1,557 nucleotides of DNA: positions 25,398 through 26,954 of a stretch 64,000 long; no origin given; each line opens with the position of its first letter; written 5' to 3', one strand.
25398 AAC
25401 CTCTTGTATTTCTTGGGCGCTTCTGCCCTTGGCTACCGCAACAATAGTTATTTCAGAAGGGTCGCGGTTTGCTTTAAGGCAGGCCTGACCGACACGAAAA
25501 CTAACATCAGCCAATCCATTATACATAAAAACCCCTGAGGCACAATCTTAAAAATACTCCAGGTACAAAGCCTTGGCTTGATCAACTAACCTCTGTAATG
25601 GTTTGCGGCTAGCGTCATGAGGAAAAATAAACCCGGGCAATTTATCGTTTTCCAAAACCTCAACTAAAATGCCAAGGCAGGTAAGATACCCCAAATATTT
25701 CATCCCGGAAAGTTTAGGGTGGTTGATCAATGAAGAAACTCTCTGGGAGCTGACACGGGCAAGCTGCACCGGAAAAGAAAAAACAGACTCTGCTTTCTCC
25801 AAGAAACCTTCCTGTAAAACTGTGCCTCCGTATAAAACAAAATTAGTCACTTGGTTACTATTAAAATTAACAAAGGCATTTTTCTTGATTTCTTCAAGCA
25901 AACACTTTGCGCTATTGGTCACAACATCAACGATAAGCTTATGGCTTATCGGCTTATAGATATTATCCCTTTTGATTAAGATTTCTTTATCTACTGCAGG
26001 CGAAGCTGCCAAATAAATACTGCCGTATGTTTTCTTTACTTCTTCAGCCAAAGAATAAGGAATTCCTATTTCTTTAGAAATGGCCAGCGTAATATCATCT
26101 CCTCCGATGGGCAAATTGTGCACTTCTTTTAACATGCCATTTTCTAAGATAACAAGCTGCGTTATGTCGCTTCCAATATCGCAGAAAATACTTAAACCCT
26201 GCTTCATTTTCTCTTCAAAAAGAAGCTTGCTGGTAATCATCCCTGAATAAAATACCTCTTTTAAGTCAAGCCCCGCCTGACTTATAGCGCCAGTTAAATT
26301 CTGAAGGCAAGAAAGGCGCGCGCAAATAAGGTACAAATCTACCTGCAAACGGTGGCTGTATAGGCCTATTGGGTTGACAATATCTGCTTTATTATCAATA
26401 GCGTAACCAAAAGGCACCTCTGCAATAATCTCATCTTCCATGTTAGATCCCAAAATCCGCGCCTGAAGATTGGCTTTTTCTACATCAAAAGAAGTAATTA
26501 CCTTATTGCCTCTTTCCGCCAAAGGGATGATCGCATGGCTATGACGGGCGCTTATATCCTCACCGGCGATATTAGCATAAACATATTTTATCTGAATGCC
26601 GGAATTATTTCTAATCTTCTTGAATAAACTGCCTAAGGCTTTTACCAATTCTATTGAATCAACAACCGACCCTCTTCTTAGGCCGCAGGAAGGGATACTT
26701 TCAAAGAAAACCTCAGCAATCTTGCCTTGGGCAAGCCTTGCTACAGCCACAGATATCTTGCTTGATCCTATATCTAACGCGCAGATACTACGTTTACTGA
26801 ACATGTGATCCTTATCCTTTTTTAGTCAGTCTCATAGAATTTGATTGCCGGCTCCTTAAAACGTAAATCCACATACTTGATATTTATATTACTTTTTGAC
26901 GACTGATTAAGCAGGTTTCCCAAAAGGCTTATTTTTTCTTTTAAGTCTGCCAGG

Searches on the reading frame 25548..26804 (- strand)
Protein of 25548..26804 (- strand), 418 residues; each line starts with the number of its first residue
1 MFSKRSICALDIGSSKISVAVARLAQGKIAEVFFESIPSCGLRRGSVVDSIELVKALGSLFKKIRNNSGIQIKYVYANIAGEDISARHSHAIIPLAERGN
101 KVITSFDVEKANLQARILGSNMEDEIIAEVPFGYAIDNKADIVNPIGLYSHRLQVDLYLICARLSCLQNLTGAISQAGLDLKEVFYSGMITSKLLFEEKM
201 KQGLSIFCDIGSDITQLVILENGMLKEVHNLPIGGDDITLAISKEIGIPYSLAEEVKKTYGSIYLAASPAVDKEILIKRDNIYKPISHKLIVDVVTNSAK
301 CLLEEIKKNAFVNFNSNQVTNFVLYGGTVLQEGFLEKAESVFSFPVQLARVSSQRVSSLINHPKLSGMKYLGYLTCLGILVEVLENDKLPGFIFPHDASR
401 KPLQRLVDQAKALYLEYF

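Call 57: search_protein_families(library=pfam, proteins=[window:25548-26804:-], max_evalue=0.00001)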
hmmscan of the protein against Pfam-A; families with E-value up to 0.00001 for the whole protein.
window:25548-26804:- (418 aa): 3 families
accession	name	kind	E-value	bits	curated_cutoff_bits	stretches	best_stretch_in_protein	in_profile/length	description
PF14450.12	FtsA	-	1.2e-17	64.9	31.8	1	208-365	3-122/127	Cell division protein FtsA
PF02491.25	SHS2_FTSA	-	9.5e-11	42.4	25.4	1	81-160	1-78/79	SHS2 domain inserted in FTSA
PF11104.14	PilM_2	-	8.9e-06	25.3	27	0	23-259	13-236/340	Type IV pilus assembly protein PilM;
